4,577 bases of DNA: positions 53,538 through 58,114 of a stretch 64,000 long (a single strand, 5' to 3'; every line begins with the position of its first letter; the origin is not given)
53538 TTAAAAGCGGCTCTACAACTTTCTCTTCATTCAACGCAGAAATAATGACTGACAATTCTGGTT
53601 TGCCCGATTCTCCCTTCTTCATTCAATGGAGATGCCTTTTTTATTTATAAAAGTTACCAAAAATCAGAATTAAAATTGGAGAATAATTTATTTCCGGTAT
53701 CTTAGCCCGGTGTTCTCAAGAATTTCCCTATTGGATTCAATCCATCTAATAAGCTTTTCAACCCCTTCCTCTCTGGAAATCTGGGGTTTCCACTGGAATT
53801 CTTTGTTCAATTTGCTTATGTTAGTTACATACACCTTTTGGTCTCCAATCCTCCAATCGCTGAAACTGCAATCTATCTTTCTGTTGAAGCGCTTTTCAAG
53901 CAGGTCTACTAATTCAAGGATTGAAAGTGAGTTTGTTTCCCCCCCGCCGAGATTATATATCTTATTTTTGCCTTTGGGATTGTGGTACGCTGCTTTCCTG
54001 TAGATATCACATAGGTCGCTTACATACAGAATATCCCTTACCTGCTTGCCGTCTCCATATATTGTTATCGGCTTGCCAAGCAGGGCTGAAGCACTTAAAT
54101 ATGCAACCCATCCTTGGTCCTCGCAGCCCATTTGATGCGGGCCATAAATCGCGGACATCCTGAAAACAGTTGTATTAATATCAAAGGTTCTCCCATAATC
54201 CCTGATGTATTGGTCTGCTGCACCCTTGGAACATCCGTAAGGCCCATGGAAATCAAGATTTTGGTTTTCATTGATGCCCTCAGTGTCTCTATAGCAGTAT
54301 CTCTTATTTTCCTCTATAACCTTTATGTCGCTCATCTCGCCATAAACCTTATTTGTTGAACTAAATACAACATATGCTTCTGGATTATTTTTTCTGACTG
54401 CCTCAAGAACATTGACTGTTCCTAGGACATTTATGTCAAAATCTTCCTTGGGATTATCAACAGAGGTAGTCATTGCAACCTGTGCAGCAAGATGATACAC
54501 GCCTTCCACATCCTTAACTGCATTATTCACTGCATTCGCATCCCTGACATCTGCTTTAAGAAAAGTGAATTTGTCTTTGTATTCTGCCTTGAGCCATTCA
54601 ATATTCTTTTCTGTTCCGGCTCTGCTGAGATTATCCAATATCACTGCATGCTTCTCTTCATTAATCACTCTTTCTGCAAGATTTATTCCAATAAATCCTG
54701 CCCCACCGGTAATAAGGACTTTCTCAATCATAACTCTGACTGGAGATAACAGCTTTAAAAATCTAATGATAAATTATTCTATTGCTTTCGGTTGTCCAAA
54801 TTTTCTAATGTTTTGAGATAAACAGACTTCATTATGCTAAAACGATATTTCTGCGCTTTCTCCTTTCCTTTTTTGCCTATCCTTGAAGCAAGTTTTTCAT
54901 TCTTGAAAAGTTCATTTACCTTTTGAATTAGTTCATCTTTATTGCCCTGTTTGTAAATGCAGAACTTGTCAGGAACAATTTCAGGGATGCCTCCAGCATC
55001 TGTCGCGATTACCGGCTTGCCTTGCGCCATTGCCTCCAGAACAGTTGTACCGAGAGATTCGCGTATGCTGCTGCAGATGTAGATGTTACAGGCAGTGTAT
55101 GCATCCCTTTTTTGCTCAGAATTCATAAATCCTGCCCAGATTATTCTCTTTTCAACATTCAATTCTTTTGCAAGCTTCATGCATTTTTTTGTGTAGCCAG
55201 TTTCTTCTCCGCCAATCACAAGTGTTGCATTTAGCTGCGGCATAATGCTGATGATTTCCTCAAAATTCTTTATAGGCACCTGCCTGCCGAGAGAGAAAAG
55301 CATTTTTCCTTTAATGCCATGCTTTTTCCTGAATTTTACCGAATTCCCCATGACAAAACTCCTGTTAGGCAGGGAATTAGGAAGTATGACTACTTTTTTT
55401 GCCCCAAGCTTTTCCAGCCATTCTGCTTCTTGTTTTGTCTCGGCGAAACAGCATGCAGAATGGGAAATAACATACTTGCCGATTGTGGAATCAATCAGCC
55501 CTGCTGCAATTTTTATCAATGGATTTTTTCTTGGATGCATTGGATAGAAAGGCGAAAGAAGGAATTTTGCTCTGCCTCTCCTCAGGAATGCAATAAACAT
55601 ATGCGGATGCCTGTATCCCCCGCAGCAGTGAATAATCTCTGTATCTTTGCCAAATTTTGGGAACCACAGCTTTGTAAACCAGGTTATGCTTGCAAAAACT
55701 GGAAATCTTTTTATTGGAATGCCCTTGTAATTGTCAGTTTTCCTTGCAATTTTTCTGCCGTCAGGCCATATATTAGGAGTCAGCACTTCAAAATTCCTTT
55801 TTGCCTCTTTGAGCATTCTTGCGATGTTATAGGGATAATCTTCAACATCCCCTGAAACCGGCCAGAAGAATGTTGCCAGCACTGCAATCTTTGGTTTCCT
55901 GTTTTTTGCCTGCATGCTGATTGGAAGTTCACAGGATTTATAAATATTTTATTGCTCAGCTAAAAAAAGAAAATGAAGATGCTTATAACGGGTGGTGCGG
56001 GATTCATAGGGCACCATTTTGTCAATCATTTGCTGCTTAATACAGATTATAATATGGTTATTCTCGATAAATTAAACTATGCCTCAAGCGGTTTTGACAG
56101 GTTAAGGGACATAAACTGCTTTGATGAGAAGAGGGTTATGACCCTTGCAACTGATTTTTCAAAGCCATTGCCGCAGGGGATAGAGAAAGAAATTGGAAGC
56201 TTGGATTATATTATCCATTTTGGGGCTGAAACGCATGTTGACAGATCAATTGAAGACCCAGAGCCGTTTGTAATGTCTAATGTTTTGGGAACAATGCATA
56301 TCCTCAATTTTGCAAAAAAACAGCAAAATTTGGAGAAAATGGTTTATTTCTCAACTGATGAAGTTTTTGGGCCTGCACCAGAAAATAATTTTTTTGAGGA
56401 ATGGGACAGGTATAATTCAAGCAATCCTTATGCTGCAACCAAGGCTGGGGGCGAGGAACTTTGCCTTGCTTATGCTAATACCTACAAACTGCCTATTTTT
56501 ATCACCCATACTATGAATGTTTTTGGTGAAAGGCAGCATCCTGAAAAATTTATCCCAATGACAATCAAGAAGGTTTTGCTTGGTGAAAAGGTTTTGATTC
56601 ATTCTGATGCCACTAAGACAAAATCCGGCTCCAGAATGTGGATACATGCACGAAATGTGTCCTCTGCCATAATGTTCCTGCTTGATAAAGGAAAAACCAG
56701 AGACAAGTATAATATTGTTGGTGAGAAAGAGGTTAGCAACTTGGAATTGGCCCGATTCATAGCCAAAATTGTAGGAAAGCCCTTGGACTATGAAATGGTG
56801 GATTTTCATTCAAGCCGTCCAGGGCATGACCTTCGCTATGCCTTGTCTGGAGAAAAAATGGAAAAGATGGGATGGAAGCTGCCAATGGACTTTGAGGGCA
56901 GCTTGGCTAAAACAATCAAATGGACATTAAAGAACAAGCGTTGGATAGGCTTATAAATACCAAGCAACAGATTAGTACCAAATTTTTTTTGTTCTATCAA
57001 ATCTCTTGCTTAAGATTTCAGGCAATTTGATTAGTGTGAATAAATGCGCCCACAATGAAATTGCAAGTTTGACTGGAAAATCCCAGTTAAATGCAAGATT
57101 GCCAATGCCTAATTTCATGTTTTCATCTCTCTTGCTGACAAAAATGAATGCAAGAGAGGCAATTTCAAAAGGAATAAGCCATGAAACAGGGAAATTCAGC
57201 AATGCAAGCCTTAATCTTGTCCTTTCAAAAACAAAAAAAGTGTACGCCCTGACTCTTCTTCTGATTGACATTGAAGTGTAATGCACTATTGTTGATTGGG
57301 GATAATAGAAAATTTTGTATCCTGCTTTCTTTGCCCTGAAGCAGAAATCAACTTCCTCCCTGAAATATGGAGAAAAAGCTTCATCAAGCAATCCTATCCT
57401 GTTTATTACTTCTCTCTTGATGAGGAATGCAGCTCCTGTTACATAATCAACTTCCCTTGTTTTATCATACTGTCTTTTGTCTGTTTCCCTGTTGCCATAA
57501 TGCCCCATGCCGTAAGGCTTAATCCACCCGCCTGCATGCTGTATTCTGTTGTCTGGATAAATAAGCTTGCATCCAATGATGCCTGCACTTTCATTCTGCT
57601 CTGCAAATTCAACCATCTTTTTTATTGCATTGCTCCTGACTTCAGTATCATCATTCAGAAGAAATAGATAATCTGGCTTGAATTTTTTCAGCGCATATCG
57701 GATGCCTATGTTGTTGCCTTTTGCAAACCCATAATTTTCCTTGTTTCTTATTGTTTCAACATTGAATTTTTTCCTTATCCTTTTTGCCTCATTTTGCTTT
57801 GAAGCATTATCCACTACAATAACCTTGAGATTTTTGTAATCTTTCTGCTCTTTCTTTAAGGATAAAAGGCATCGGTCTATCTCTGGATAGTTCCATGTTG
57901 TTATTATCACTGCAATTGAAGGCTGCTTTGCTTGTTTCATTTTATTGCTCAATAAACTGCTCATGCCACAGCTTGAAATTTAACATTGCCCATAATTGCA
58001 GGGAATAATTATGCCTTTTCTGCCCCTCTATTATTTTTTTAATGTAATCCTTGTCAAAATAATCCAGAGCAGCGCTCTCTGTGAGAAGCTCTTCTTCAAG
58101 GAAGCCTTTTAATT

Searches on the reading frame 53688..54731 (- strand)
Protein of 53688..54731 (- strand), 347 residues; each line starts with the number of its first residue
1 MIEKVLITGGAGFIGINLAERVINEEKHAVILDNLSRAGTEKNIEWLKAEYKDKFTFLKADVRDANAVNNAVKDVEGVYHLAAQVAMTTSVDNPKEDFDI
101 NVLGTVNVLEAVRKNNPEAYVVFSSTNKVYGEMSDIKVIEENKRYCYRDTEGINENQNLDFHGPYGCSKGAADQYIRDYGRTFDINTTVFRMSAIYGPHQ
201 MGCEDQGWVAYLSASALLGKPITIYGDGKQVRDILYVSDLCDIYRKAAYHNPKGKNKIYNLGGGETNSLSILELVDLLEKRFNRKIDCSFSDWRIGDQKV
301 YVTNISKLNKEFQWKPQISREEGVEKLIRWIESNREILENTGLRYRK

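Call 7: search_protein_families(library=pfam, proteins=[window:53688-54731:-], max_evalue=0.01)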
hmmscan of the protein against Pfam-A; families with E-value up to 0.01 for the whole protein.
window:53688-54731:- (347 aa): 11 families
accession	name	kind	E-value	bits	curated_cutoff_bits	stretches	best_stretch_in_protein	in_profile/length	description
PF16363.11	GDP_Man_Dehyd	-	2.8e-51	175.4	27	1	6-326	1-331/332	GDP-mannose 4,6 dehydratase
PF01370.27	Epimerase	-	9e-51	173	20.9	1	5-262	1-240/240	NAD dependent epimerase/dehydratase family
PF01073.25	3Beta_HSD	-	1.1e-20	74.3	22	1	6-243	1-224/280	3-beta hydroxysteroid dehydrogenase/isomerase family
PF07993.18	NAD_binding_4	-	3.2e-17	63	20.1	1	7-212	1-226/258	Male sterility protein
PF02719.21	Polysacc_synt_2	-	1.7e-14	54.2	20.2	1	5-129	1-131/293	Polysaccharide biosynthesis protein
PF04321.23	RmlD_sub_bind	-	9e-12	45.1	27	1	4-224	2-175/287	RmlD substrate binding domain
PF08659.16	KR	-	2.3e-10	41.1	22.6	1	5-134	3-145/180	KR domain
PF00106.31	adh_short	-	8.2e-09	35.7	26.6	1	4-113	2-120/195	short chain dehydrogenase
PF13460.12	NAD_binding_10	-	5.3e-06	26.9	27.2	1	9-130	1-102/184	NAD(P)H-binding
PF13561.12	adh_short_C2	-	0.00052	20.1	27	1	14-114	8-117/236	Enoyl-(Acyl carrier protein) reductase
PF05368.20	NmrA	-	0.0014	18.7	27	0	3-85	3-80/298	NmrA-like family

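Call 81: search_protein_families(library=ncbifam, proteins=[window:53688-54731:-], max_evalue=1e-10)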
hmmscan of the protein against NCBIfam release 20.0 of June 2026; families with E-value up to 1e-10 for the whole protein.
window:53688-54731:- (347 aa): 20 families
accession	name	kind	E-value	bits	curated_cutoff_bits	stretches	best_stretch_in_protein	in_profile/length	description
TIGR01181.1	dTDP_gluc_dehyt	equivalog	7.1e-60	202.7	365.1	1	4-338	1-318/321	dTDP-glucose 4,6-dehydratase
TIGR01179.1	galE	equivalog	6.4e-46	156.7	262.3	1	4-335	1-329/332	UDP-glucose 4-epimerase GalE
NF007490.0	PRK10084.1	subfamily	9.5e-41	140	649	1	4-340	2-343/361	dTDP-glucose 4,6-dehydratase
NF007582.0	PRK10217.1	equivalog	2e-37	129.1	698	1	3-335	2-335/355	dTDP-glucose 4,6-dehydratase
TIGR04180.1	EDH_00030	hypoth_equivalog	2e-36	125.6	475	1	5-317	1-295/297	NAD-dependent 4,6-dehydratase LegB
NF007956.0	PRK10675.1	subfamily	2e-31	109.4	394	1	4-331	2-329/338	UDP-glucose 4-epimerase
NF011728.1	PRK15181.1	equivalog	5.6e-27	94.7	760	1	4-332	17-338/348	Vi polysaccharide biosynthesis UDP-N-acetylglucosaminuronic acid C-4 epimerase TviC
TIGR02622.1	CDP_4_6_dhtase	equivalog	8.9e-24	84.3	278.45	1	4-184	6-173/352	CDP-glucose 4,6-dehydratase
TIGR02197.1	heptose_epim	equivalog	1.4e-21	77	274.6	1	5-333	1-315/316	ADP-glyceromanno-heptose 6-epimerase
NF008872.0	PRK11908.1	equivalog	1.9e-20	73.2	294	1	3-283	2-272/349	bifunctional UDP-4-keto-pentose/UDP-xylose synthase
NF043036.1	ErythonDh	equivalog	4e-20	72.3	325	1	4-195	2-179/321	D-erythronate dehydrogenase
NF005998.1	PRK08125.1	equivalog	8.8e-16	57.4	777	1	3-285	316-588/649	bifunctional UDP-4-amino-4-deoxy-L-arabinose formyltransferase/UDP-glucuronic acid oxidase ArnA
TIGR03466.1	HpnA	hypoth_equivalog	1e-15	57.4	367.65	1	4-198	2-173/327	hopanoid-associated sugar epimerase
NF041015.1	UDPsulfquin_syn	equivalog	1.5e-15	57.1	575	0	4-141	2-158/384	UDP-sulfoquinovose synthase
NF042423.1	oxyalk_red_Shew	equivalog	9e-15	54.6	580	1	2-200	8-179/331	2-alkyl-3-oxoalkanoate reductase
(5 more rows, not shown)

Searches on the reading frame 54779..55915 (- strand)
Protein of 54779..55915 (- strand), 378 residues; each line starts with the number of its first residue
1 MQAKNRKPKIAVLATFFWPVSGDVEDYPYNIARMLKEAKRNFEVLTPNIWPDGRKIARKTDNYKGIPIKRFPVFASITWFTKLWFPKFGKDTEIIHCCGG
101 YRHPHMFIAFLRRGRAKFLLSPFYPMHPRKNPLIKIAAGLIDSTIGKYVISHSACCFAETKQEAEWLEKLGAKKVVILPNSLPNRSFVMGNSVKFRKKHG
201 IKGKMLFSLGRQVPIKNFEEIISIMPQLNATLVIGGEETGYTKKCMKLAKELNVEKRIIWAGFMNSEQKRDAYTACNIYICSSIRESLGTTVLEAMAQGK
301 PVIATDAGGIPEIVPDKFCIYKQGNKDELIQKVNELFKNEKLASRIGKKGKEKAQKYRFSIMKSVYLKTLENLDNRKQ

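Call 7: search_protein_families(library=pfam, proteins=[window:54779-55915:-], max_evalue=0.01)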
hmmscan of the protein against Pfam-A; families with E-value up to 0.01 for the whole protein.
window:54779-55915:- (378 aa): 5 families
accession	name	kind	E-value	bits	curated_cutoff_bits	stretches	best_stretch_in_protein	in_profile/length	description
PF00534.26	Glycos_transf_1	-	1e-34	120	26.4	1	195-352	5-171/172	Glycosyl transferases group 1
PF13692.12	Glyco_trans_1_4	-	1.7e-23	83.9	27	1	206-339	4-142/142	Glycosyl transferases group 1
PF13524.12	Glyco_trans_1_2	-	1.2e-07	32.2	25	1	231-356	16-131/144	Glycosyl transferase-like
PF13579.12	Glyco_trans_4_4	-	0.0012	19.7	29.7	1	25-180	4-157/158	Glycosyl transferase 4-like domain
PF20706.3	GT4-conflict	-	0.0033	16.9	26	1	257-330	262-333/385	Family 4 Glycosyltransferase in conflict systems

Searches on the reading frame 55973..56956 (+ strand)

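Call 7: search_protein_families(library=pfam, proteins=[window:55973-56956:+], max_evalue=0.01)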
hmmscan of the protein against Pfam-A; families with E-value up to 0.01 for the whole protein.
window:55973-56956:+ (327 aa): 6 families
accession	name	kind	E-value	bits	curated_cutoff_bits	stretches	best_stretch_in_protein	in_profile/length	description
PF01370.27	Epimerase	-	1.8e-45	155.7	20.9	1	3-248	1-239/240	NAD dependent epimerase/dehydratase family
PF16363.11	GDP_Man_Dehyd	-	1.4e-44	153.4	27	1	4-312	1-330/332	GDP-mannose 4,6 dehydratase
PF07993.18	NAD_binding_4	-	4.6e-19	69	20.1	1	5-188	1-212/258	Male sterility protein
PF04321.23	RmlD_sub_bind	-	4.5e-17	62.5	27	1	1-269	1-233/287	RmlD substrate binding domain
PF01073.25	3Beta_HSD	-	1.3e-13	51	22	1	4-234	1-226/280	3-beta hydroxysteroid dehydrogenase/isomerase family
PF02719.21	Polysacc_synt_2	-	1.2e-10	41.5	20.2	1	4-134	2-134/293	Polysaccharide biosynthesis protein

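Call 81: search_protein_families(library=ncbifam, proteins=[window:55973-56956:+], max_evalue=1e-10)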
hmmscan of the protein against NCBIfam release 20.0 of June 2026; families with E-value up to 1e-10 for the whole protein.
window:55973-56956:+ (327 aa): 13 families
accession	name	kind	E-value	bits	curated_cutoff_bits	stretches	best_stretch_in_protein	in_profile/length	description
TIGR01181.1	dTDP_gluc_dehyt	equivalog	7.7e-84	281.5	365.1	1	2-325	1-318/321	dTDP-glucose 4,6-dehydratase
NF007490.0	PRK10084.1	subfamily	4.7e-53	180.5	649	1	1-325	1-341/361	dTDP-glucose 4,6-dehydratase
NF007582.0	PRK10217.1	equivalog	2.9e-49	168.1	698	1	2-325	3-338/355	dTDP-glucose 4,6-dehydratase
TIGR04180.1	EDH_00030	hypoth_equivalog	1.3e-29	103.2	475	1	3-283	1-271/297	NAD-dependent 4,6-dehydratase LegB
TIGR01179.1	galE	equivalog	4.1e-27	94.9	262.3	1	2-322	1-329/332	UDP-glucose 4-epimerase GalE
TIGR01214.1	rmlD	equivalog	2.1e-18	66.4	224.05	1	2-269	1-228/285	dTDP-4-dehydrorhamnose reductase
NF007956.0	PRK10675.1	subfamily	1.1e-17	64.2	394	1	1-321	1-332/338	UDP-glucose 4-epimerase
TIGR02622.1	CDP_4_6_dhtase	equivalog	4.4e-15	55.7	278.45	1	2-318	6-330/352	CDP-glucose 4,6-dehydratase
TIGR02197.1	heptose_epim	equivalog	4.6e-15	55.6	274.6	1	3-277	1-270/316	ADP-glyceromanno-heptose 6-epimerase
NF011728.1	PRK15181.1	equivalog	2.5e-14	53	760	1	2-233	17-245/348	Vi polysaccharide biosynthesis UDP-N-acetylglucosaminuronic acid C-4 epimerase TviC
NF047922.1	GDPFucSynFcl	equivalog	7.4e-14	51.9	500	1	96-323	74-306/308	GDP-L-fucose synthase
TIGR01746.1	Thioester-redct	subfamily_domain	9.9e-12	44.8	213.35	1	3-274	2-286/371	thioester reductase domain-containing protein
TIGR03466.1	HpnA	hypoth_equivalog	5.6e-11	41.9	367.65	0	1-270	1-249/327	hopanoid-associated sugar epimerase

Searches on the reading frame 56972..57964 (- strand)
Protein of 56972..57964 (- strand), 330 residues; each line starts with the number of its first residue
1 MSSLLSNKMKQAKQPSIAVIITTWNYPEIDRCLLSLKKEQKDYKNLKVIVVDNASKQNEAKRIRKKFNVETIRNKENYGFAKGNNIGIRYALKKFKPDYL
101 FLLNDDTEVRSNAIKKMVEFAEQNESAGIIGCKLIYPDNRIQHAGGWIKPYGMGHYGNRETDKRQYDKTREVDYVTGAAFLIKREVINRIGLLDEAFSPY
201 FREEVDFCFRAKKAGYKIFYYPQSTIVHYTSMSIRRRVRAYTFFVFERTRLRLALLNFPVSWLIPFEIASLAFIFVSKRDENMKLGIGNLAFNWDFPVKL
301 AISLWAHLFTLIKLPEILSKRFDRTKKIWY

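Call 7: search_protein_families(library=pfam, proteins=[window:56972-57964:-], max_evalue=0.01)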
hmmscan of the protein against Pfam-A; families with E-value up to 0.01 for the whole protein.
window:56972-57964:- (330 aa): 6 families
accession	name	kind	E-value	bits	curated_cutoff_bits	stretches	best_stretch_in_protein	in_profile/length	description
PF00535.33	Glycos_transf_2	-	3.7e-23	82.7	23.3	1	19-190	2-167/168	Glycosyl transferase family 2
PF13641.12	Glyco_tranf_2_3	-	2e-22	80.8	27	1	15-235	1-218/230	Glycosyltransferase like family 2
PF13632.12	Glyco_trans_2_3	-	4.7e-09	36.8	27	1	101-266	3-163/198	Glycosyl transferase family group 2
PF10111.15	Glyco_tranf_2_2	-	9.6e-06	25.7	27.3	1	40-222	22-209/276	Glycosyltransferase like family 2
PF13712.12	Glyco_tranf_2_5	-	2.1e-05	24.8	27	1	64-223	25-182/210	Glycosyltransferase like family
PF12827.12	Peroxin-22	-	0.0062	16.8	26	0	8-115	4-102/110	Peroxisomal biogenesis protein family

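Call 30: search_protein_families(library=ncbifam, proteins=[window:56972-57964:-], max_evalue=0.001)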
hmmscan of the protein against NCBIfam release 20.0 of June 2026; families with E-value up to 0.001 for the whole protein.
window:56972-57964:- (330 aa): 15 families
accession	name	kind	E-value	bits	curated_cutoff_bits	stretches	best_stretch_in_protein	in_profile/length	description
TIGR01556.1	rhamnosyltran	subfamily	1.4e-21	76.9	200.55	1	41-232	15-204/281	rhamnosyltransferase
TIGR03965.1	mycofact_glyco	equivalog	2.9e-20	72.6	280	1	10-230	69-282/467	mycofactocin biosynthesis glycosyltransferase MftF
NF041875.1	EPS_EpsD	equivalog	3.9e-15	56.1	370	1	18-233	2-211/325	exopolysaccharide biosynthesis glycosyltransferase EpsD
NF038299.1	EPS_HpsN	equivalog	7.5e-13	48.1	425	1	15-230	1-222/317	hormogonium polysaccharide biosynthesis glycosyltransferase HpsN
TIGR03937.1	PgaC_IcaA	equivalog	6.8e-11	41.7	422.3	1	7-225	37-247/407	poly-beta-1,6-N-acetyl-D-glucosamine synthase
NF050050.1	ProtGlycPglI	equivalog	3.2e-10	39.9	500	1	15-142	2-128/306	GalNAc(5)-diNAcBac-PP-undecaprenol beta-1,3-glucosyltransferase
NF038302.1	EPS_HpsE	equivalog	1.6e-08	33.9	300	1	17-231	3-225/307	hormogonium polysaccharide biosynthesis glycosyltransferase HpsE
TIGR03111.1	glyc2_xrt_Gpos1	hypoth_equivalog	5.9e-08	31.9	363.95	1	7-135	40-170/439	TIGR03111 family XrtG-associated glycosyltransferase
NF047683.1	TeichurnBiosyTuaG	equivalog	2.2e-06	27.5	400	1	12-127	3-117/252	teichuronic acid biosynthesis protein TuaG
NF050113.1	gal_furan_GlfT1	equivalog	5.4e-05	22.6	330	1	17-126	2-110/290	galactofuranosyltransferase GlfT1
TIGR04440.1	glyco_TIGR04440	domain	0.00011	22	70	1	17-146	2-131/215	TIGR00180 family glycosyltransferase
TIGR04283.1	glyco_like_mftF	equivalog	0.00015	21.4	182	1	17-129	1-106/221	TIGR04283 family arsenosugar biosynthesis glycosyltransferase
TIGR04242.1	nodulat_NodC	equivalog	0.00024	20.2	550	1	6-131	39-166/395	chitooligosaccharide synthase NodC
TIGR03310.1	matur_MocA_YgfJ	equivalog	0.00028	20.9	186.45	1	45-126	40-121/188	molybdenum cofactor cytidylyltransferase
TIGR03469.1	HpnB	hypoth_equivalog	0.00097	18.3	379.25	0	10-125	39-164/386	hopene-associated glycosyltransferase HpnB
